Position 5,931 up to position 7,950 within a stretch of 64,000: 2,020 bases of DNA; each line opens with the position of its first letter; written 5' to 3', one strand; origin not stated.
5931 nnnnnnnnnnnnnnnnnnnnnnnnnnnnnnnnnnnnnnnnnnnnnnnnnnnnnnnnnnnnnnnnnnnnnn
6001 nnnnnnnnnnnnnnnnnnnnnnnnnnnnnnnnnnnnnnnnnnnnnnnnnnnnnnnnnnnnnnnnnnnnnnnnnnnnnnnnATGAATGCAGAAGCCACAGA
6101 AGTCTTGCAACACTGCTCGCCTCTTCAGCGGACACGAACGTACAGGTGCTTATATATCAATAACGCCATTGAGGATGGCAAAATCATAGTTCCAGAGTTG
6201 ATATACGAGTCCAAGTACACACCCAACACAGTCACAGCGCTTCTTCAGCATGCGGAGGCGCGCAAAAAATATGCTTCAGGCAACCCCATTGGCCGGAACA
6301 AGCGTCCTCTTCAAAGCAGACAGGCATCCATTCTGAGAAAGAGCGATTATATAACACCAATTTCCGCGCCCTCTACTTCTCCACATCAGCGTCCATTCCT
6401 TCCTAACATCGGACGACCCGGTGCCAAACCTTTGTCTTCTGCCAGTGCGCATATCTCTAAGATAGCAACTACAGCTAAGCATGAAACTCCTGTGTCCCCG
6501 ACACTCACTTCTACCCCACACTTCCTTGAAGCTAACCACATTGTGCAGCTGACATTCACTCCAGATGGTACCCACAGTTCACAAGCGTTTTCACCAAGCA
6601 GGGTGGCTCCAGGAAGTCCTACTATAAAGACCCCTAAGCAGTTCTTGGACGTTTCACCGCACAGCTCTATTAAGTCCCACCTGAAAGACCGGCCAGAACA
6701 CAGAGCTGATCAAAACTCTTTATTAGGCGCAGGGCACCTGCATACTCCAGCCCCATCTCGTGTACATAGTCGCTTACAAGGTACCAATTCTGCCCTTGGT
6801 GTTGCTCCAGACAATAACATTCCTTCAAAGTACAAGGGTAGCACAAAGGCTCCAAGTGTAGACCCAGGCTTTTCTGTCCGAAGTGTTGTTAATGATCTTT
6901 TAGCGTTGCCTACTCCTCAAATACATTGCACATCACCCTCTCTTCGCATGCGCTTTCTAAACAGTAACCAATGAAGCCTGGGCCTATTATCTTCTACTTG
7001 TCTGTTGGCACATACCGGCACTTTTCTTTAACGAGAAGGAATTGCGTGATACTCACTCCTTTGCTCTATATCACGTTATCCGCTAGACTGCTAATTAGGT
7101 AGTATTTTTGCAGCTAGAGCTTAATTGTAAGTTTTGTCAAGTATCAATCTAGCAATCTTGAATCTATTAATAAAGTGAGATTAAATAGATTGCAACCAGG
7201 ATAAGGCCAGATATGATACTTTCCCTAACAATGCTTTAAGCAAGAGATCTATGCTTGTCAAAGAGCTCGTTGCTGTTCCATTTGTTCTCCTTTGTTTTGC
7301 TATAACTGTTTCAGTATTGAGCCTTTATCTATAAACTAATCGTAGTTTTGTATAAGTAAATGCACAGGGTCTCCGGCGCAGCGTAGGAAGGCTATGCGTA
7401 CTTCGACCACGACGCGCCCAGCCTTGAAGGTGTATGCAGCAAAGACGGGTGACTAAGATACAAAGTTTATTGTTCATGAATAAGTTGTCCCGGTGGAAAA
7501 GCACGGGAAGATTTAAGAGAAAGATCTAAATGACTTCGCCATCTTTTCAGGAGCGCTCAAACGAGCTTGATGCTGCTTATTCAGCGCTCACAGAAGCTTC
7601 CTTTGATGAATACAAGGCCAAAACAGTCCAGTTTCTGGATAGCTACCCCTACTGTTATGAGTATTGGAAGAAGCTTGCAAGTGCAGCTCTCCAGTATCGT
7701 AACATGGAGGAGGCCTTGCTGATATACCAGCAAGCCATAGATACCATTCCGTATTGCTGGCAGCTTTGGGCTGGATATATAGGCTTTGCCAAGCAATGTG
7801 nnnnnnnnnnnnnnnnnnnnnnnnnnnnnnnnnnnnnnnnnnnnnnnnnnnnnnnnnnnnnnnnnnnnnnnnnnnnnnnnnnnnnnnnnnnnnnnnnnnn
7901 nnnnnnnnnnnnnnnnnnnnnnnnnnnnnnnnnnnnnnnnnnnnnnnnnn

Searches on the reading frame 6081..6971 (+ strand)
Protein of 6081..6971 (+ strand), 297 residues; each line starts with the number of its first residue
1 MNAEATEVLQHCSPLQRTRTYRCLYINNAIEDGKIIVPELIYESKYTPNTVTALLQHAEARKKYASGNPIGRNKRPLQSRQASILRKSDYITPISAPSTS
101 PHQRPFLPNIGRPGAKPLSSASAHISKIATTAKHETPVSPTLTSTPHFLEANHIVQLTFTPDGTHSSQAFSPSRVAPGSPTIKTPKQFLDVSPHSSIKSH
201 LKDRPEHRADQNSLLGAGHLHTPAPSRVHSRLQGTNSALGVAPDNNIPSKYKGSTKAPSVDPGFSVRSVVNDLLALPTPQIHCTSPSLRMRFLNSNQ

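Call 11: search_protein_families(library=pfam, proteins=[window:6081-6971:+], max_evalue=0.1)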
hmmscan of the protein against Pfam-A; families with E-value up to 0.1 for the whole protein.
window:6081-6971:+ (297 aa): 0 families

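Call 54: find_homologous_proteins(query=window:6081-6971:+)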
Query window:6081-6971:+ (297 aa): 5 proteins with E <= 0.001 among 816 candidates.
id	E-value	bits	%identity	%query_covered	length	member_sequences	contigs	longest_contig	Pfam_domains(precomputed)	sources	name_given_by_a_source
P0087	5.2e-189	645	98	100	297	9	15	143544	-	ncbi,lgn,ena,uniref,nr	ncbi:hypothetical protein DHA2_150715 [Giardia duodenalis]|uniref:Uncharacterized protein n=1 Tax=Gi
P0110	1.8e-131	456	73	100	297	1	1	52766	-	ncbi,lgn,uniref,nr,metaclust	ncbi:Hypothetical protein GLP15_5243 [Giardia lamblia P15]|uniref:Uncharacterized protein n=1 Tax=Gi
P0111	2.4e-110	387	62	100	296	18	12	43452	-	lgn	-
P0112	8.5e-106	372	60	100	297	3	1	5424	-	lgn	-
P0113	3.0e-72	262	49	95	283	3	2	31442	-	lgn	-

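Call 55: find_encoding_contigs(protein=P0110, flank=5000, max_places=3)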
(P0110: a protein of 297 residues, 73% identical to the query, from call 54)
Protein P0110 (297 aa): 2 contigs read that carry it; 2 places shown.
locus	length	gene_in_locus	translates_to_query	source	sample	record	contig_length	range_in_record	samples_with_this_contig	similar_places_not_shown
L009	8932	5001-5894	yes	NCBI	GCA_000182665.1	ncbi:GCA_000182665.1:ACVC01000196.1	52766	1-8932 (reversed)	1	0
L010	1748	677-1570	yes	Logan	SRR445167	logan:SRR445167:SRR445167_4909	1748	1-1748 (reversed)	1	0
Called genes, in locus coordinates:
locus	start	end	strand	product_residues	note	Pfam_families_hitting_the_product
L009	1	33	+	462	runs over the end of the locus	PF01388:ARID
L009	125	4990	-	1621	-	PF23381:Beta-prop_IFT122_1st (faint), PF23414:Beta-prop_EML_2 (faint), PF25168:Beta-prop_WDR36-Utp21_2nd (faint), PF25173:Beta-prop_WDR3_1st (faint), PF24814:WD40_Prp19 (faint), PF24807:WD40_CDC20-Fz (faint), PF25175:Beta-prop_WDR5, PF25174:Beta-prop_THOC3, +4 more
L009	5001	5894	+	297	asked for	-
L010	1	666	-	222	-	?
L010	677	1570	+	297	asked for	-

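Call 56: find_encoding_contigs(protein=P0112, flank=5000, max_places=3)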
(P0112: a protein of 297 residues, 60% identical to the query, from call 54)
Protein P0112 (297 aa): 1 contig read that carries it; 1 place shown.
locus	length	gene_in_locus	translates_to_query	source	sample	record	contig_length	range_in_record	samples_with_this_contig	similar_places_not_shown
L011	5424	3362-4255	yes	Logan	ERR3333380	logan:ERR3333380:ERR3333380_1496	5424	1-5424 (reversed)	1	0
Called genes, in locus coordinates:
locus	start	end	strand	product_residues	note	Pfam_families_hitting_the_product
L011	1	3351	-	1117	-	?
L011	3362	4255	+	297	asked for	-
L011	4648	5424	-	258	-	?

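Call 63: find_encoding_contigs(protein=P0111, flank=3000, max_places=4)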
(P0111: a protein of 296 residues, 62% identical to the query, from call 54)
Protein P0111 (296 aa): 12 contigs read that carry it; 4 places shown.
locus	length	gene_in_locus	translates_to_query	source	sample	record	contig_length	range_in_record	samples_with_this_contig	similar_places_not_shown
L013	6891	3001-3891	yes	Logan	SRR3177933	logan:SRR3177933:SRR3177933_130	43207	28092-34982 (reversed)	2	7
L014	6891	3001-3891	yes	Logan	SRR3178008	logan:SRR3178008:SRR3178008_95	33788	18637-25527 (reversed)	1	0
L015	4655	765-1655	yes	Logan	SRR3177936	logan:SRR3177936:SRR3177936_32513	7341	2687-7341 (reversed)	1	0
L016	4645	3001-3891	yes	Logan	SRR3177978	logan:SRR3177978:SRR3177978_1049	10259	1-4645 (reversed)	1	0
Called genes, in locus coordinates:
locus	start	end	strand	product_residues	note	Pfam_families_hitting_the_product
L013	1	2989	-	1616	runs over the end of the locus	PF23414:Beta-prop_EML_2 (faint), PF24807:WD40_CDC20-Fz (faint), PF24814:WD40_Prp19 (faint), PF23381:Beta-prop_IFT122_1st (faint), PF24817:WD40_WDHD1_1st (faint), PF25175:Beta-prop_WDR5, PF25174:Beta-prop_THOC3, PF25173:Beta-prop_WDR3_1st (weak), +2 more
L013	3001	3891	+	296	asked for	-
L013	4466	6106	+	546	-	PF05843:Suf (weak), PF23240:HAT_PRP39_N, PF23233:HAT_Syf1_CNRKL1_N (faint), PF13428:TPR_14 (faint)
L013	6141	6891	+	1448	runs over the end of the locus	PF23381:Beta-prop_IFT122_1st (faint), PF23414:Beta-prop_EML_2 (faint), PF25173:Beta-prop_WDR3_1st (faint), PF25174:Beta-prop_THOC3 (faint), PF25175:Beta-prop_WDR5 (faint), PF00400:WD40 (faint), PF23409:Beta-prop_EML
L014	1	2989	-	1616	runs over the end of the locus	PF23414:Beta-prop_EML_2 (faint), PF24807:WD40_CDC20-Fz (faint), PF24814:WD40_Prp19 (faint), PF23381:Beta-prop_IFT122_1st (faint), PF24817:WD40_WDHD1_1st (faint), PF25175:Beta-prop_WDR5, PF25174:Beta-prop_THOC3, PF25173:Beta-prop_WDR3_1st (weak), +2 more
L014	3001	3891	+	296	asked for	-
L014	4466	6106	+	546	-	PF05843:Suf (weak), PF23240:HAT_PRP39_N, PF23233:HAT_Syf1_CNRKL1_N (faint), PF13428:TPR_14 (faint)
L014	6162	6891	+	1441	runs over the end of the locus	PF00400:WD40 (faint), PF23381:Beta-prop_IFT122_1st (faint), PF23409:Beta-prop_EML, PF23414:Beta-prop_EML_2 (faint), PF25173:Beta-prop_WDR3_1st (faint), PF25174:Beta-prop_THOC3 (faint), PF25175:Beta-prop_WDR5 (faint)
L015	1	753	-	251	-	?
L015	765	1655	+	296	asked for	-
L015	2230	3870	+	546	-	PF05843:Suf (weak), PF23240:HAT_PRP39_N, PF23233:HAT_Syf1_CNRKL1_N (faint), PF13428:TPR_14 (faint)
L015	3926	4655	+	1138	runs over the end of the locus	?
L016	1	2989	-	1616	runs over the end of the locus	PF23414:Beta-prop_EML_2 (faint), PF24807:WD40_CDC20-Fz (faint), PF24814:WD40_Prp19 (faint), PF23381:Beta-prop_IFT122_1st (faint), PF24817:WD40_WDHD1_1st (faint), PF25175:Beta-prop_WDR5, PF25174:Beta-prop_THOC3, PF25173:Beta-prop_WDR3_1st (weak), +2 more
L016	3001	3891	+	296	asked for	-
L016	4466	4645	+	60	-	?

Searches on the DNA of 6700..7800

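Call 4: search_rna_families(source=window, start=6700, end=7800, threshold=evalue, max_evalue=10, show_alignments=3)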
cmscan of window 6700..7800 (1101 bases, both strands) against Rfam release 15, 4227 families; matches with E-value up to 10: 2.
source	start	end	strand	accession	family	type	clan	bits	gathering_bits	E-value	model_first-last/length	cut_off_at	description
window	7170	7334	+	RF02859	Arrc11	Gene; sRNA;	-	16.9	52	6.5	1-175/175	no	Actinobacillus sRNA 11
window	7146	7195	+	RF04346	Plastid-ccsA-ndhD-1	Cis-reg;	CL00154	15.2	48.5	8.4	1-57/57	no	Plastid-ccsA-ndhD-1 3UTR RNA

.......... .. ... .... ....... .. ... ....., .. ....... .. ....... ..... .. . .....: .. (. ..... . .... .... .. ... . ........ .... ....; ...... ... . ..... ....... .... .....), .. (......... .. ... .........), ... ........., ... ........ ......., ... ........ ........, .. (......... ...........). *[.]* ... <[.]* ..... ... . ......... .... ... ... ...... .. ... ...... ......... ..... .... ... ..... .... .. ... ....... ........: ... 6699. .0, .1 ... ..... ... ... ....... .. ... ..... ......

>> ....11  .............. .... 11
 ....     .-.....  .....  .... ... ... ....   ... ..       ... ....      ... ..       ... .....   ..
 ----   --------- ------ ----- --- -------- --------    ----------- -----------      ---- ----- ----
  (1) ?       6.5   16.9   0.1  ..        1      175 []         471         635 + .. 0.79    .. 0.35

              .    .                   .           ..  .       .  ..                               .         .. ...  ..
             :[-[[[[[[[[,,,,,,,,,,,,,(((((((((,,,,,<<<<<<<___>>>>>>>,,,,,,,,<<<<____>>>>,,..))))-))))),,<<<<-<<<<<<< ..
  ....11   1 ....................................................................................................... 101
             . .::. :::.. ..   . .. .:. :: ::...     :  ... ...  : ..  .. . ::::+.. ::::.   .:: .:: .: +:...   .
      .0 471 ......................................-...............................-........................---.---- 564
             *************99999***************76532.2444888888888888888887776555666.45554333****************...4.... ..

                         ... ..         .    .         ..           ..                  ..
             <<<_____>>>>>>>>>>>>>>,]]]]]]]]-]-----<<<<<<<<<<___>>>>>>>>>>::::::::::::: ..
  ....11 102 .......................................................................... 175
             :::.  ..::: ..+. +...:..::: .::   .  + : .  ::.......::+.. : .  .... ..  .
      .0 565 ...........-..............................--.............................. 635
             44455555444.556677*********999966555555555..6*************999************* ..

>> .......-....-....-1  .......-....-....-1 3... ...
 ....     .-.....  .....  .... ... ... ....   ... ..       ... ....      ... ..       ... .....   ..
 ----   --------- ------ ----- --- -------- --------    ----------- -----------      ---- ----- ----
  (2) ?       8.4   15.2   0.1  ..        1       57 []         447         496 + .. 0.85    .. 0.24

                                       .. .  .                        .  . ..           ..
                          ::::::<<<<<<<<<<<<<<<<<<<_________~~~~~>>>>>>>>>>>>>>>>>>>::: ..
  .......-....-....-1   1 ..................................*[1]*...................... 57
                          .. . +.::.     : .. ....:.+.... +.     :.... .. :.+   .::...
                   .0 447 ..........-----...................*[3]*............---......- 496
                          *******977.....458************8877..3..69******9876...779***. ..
